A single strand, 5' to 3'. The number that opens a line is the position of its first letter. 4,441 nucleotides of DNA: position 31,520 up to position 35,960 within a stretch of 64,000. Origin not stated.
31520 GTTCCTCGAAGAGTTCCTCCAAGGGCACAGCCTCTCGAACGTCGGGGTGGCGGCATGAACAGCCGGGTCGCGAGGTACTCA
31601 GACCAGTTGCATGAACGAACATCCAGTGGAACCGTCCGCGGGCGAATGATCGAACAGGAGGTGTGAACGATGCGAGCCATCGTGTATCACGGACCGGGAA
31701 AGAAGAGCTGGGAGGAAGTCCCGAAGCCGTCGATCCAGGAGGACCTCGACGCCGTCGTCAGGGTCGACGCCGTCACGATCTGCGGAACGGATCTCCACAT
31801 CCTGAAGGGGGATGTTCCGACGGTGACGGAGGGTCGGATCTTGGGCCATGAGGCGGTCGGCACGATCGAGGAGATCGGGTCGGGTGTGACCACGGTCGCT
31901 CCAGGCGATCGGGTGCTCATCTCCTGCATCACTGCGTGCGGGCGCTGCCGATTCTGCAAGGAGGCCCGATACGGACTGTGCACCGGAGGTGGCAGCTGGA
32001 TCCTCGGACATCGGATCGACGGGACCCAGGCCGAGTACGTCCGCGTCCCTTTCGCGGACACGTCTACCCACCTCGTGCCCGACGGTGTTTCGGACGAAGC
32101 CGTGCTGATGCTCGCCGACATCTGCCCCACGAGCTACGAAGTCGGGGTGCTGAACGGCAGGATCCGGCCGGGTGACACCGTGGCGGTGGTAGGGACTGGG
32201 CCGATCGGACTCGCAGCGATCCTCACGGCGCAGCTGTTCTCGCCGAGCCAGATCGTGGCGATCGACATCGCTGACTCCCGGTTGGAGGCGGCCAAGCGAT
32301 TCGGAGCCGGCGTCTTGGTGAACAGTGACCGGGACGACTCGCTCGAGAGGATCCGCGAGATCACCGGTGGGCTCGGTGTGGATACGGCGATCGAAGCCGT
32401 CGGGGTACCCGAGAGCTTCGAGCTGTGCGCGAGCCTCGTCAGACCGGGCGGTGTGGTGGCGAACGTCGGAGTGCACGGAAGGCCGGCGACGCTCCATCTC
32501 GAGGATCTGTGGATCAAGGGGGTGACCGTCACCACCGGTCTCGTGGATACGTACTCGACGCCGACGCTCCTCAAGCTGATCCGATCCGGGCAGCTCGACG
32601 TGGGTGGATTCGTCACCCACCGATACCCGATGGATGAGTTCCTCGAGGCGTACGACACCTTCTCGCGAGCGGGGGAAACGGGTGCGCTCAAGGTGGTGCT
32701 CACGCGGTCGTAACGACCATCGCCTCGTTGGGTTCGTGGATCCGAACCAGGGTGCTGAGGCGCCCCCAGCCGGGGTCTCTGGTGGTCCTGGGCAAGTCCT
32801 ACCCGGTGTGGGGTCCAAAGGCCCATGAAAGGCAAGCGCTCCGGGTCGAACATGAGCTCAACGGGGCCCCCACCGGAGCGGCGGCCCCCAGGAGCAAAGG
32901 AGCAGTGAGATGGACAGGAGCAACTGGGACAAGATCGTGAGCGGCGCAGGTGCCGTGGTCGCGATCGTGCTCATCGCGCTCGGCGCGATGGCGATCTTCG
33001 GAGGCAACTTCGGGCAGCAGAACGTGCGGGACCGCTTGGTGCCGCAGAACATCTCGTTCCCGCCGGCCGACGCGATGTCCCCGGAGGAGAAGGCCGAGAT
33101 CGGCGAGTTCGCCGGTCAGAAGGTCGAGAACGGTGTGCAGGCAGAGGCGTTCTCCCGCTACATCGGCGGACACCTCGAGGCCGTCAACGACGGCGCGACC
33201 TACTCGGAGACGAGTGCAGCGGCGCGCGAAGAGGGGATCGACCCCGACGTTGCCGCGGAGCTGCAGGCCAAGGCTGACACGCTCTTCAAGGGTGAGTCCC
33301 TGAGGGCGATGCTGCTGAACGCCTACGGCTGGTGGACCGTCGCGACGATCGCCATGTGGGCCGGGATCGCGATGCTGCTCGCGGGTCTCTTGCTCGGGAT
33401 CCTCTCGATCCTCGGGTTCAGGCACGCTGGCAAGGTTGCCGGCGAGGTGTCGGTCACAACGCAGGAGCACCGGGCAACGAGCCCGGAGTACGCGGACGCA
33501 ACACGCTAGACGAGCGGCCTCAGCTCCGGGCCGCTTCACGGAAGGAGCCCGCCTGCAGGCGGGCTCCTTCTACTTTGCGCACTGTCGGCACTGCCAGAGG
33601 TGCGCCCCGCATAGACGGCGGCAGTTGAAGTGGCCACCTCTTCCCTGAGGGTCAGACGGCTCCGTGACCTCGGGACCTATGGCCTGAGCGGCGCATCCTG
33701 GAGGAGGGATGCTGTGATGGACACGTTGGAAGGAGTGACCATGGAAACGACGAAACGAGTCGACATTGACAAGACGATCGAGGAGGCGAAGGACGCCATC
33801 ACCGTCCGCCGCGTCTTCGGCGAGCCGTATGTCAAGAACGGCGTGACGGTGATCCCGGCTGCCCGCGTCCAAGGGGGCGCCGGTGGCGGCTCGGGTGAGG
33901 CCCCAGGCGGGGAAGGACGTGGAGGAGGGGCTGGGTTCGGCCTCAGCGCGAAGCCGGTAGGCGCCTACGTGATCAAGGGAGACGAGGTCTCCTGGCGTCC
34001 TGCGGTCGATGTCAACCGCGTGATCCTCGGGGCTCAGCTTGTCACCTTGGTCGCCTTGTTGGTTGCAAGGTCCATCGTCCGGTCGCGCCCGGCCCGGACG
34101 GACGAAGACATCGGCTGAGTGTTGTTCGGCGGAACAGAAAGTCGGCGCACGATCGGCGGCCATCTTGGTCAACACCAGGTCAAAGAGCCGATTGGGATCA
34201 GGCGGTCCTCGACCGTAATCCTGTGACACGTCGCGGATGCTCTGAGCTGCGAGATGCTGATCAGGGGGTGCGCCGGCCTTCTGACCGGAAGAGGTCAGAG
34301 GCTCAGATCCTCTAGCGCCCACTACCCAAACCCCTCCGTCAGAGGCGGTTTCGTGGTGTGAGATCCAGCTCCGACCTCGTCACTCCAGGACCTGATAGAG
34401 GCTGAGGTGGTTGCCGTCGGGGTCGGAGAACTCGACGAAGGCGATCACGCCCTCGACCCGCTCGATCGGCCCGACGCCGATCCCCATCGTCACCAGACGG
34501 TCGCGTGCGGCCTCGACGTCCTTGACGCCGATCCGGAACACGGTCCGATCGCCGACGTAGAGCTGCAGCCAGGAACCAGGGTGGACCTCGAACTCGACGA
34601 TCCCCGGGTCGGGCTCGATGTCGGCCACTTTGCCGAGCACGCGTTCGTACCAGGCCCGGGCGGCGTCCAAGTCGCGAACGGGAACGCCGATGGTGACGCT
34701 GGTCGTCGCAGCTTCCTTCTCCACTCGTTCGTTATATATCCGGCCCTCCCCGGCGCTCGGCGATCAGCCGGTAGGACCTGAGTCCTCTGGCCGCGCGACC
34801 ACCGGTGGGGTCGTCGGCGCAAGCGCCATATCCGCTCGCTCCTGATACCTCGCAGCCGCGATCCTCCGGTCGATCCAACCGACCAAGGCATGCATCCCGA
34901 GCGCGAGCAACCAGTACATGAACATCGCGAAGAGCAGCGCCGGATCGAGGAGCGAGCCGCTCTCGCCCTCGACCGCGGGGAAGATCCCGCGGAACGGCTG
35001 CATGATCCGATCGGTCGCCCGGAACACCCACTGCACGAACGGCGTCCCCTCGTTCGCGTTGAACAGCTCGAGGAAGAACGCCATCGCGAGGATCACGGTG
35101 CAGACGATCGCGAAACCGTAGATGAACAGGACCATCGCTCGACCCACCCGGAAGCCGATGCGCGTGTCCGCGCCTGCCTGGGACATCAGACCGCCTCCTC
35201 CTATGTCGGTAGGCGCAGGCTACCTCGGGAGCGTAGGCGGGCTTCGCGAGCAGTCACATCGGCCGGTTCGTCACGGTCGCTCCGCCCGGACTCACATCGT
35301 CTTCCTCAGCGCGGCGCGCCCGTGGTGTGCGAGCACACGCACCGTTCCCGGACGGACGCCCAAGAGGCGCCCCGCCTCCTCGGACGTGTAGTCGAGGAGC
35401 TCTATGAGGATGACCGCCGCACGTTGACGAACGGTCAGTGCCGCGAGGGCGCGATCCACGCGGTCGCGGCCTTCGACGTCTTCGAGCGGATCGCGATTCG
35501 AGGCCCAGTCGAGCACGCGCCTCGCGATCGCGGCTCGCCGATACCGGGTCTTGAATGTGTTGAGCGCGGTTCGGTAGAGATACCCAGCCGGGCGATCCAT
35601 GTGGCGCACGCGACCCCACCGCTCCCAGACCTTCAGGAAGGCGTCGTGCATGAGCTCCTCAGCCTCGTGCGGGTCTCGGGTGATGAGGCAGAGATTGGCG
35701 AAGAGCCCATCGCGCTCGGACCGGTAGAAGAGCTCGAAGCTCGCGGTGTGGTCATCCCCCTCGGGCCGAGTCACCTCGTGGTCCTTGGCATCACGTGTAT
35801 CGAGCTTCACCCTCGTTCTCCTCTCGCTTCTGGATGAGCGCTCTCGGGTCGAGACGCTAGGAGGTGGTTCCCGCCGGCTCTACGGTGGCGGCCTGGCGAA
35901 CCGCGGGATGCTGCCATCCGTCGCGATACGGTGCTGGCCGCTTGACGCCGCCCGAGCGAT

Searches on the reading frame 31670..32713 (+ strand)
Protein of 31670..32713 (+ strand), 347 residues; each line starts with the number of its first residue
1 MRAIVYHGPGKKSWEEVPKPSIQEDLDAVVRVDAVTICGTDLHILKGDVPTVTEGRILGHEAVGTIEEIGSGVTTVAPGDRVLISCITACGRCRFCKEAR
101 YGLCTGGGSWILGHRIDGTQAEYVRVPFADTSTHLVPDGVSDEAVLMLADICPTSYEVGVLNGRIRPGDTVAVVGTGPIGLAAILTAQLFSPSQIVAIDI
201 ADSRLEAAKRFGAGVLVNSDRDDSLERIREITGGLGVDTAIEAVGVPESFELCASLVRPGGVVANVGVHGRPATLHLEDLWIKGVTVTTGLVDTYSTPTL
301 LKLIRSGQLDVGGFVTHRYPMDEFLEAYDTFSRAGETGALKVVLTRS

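Call 46: search_protein_families(library=pfam, proteins=[window:31670-32713:+], max_evalue=0.01)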
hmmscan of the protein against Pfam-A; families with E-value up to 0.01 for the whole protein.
window:31670-32713:+ (347 aa): 5 families
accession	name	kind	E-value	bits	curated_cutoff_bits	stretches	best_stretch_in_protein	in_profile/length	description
PF08240.17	ADH_N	-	1.8e-26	92.8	23.5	1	27-130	4-98/104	Alcohol dehydrogenase GroES-like domain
PF00107.32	ADH_zinc_N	-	1e-24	87.4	31.8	1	178-304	1-127/129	Zinc-binding dehydrogenase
PF16912.11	Glu_dehyd_C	-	8.1e-07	29.2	34.9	1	169-330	32-200/211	Glucose dehydrogenase C-terminus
PF13602.12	ADH_zinc_N_2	-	3.5e-06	28.4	27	1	212-341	2-131/134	Zinc-binding dehydrogenase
PF01262.27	AlaDh_PNT_C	-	0.0079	16.1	23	0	159-223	17-84/214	Alanine dehydrogenase/PNT, C-terminal domain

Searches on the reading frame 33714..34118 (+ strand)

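Call 79: search_protein_families(library=pfam, proteins=[window:33714-34118:+], max_evalue=0.01)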
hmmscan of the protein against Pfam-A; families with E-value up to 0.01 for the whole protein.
window:33714-34118:+ (134 aa): 1 family
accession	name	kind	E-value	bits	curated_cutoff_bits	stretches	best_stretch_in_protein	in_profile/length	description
PF09579.15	Spore_YtfJ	-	3.9e-08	33.9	25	1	40-99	3-65/81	Sporulation protein YtfJ (Spore_YtfJ)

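Call 89: search_protein_families(library=ncbifam, proteins=[window:33714-34118:+], max_evalue=0.01)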
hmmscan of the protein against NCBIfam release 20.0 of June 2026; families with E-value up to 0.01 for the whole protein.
window:33714-34118:+ (134 aa): 1 family
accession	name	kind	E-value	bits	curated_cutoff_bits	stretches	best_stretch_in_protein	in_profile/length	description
TIGR02874.1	spore_ytfJ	equivalog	8.8e-06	26.1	116.3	1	20-95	10-95/125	GerW family sporulation protein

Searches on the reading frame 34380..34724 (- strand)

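Call 79: search_protein_families(library=pfam, proteins=[window:34380-34724:-], max_evalue=0.01)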
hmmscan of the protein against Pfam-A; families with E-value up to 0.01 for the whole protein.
window:34380-34724:- (114 aa): 4 families
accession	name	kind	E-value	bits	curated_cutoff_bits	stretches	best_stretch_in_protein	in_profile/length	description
PF00903.31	Glyoxalase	-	5.1e-08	33.8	20.6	1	12-107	5-119/121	Glyoxalase/Bleomycin resistance protein/Dioxygenase superfamily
PF13669.12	Glyoxalase_4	-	0.0013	19.5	27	0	12-58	3-44/109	Glyoxalase/Bleomycin resistance protein/Dioxygenase superfamily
PF22677.2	Ble-like_N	-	0.0025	18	24.5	0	14-31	7-24/41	Bleomycin resistance protein-like N-terminal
PF18029.7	Glyoxalase_6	-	0.0071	17.4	23.6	0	15-108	5-104/106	Glyoxalase-like domain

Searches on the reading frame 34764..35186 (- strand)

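Call 79: search_protein_families(library=pfam, proteins=[window:34764-35186:-], max_evalue=0.01)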
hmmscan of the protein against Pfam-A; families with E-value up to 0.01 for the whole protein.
window:34764-35186:- (140 aa): 1 family
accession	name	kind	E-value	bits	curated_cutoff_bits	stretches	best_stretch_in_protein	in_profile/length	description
PF02325.22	YGGT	-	1.1e-07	32.6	27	1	18-95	2-67/70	YGGT family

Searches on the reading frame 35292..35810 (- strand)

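Call 79: search_protein_families(library=pfam, proteins=[window:35292-35810:-], max_evalue=0.01)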
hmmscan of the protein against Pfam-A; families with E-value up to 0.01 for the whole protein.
window:35292-35810:- (172 aa): 4 families
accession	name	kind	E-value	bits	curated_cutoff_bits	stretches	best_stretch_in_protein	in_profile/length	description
PF08281.18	Sigma70_r4_2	-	8.2e-13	48.2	25.7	1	116-168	2-54/54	Sigma-70, region 4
PF04542.20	Sigma70_r2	-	5.6e-10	39.3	24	1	29-93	2-68/71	Sigma-70 region 2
PF04545.22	Sigma70_r4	-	2e-05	24.4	24.1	1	121-170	1-50/50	Sigma-70, region 4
PF22233.2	PhyR_sigma-like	-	0.00046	20.4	27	1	122-161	1-40/50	Response regulator PhyR, sigma-like domain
